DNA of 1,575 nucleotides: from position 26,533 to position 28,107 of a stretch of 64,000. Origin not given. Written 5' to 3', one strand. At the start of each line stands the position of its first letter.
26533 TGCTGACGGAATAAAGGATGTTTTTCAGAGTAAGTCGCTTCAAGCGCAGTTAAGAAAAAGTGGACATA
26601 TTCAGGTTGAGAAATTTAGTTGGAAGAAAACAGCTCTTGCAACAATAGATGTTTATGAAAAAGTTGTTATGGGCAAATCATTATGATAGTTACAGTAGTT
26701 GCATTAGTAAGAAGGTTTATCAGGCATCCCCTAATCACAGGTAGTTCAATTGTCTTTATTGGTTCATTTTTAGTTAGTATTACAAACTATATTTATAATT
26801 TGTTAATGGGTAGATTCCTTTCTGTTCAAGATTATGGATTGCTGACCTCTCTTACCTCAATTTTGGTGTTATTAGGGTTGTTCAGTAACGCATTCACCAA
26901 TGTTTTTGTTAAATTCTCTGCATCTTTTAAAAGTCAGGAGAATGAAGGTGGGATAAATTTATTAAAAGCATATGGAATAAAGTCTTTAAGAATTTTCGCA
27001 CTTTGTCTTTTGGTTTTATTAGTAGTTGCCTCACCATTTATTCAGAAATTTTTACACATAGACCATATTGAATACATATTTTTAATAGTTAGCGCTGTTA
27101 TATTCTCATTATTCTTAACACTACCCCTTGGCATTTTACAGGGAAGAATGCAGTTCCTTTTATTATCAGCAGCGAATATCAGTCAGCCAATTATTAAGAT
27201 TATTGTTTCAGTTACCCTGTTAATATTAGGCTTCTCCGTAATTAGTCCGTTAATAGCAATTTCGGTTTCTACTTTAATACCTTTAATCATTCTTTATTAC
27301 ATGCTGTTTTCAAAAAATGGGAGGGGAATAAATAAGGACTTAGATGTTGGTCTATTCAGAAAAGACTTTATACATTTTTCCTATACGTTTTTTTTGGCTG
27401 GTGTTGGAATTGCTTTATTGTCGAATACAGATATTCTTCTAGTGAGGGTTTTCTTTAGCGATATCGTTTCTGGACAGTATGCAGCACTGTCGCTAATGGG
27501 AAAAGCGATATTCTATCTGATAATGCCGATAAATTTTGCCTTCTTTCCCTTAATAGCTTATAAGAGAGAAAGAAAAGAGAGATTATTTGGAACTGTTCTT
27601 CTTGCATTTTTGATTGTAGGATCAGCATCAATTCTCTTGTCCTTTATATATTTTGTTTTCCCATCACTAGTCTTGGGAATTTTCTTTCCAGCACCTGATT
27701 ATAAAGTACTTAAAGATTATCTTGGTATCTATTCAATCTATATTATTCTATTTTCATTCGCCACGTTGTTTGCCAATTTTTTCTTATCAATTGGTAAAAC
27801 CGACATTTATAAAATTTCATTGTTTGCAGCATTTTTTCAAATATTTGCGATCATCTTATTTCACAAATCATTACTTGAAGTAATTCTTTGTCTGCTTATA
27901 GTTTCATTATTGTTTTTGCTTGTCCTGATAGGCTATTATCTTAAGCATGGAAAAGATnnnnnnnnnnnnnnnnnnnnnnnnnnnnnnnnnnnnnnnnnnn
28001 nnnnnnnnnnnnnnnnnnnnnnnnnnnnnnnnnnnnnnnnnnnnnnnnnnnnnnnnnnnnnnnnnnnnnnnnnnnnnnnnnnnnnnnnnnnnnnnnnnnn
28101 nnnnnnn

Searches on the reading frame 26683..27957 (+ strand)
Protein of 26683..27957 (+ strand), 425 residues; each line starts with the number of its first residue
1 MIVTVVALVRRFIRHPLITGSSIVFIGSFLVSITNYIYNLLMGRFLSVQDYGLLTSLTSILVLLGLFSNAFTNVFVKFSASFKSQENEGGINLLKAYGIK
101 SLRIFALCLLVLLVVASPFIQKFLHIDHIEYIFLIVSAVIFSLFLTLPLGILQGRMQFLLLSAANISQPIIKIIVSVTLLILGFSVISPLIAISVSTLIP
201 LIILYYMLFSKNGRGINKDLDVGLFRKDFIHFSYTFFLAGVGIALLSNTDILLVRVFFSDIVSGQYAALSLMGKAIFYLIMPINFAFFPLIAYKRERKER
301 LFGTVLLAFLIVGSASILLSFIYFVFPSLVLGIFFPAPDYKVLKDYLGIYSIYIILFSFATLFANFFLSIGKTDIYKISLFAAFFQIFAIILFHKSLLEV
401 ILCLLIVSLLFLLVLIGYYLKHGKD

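Call 30: search_protein_families(library=pfam, proteins=[window:26683-27957:+], max_evalue=0.001)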
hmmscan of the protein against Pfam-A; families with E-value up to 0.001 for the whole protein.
window:26683-27957:+ (425 aa): 2 families
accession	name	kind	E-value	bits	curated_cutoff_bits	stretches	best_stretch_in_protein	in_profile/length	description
PF01943.22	Polysacc_synt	-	6.5e-12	45.9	28.2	1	20-292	4-271/274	Polysaccharide biosynthesis protein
PF13440.11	Polysacc_synt_3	-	1.3e-08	34.9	23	1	42-333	2-282/293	Polysaccharide biosynthesis protein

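Call 71: search_protein_families(library=ncbifam, proteins=[window:26683-27957:+], max_evalue=0.001)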
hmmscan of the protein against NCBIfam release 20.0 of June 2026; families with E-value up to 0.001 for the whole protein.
window:26683-27957:+ (425 aa): 0 families
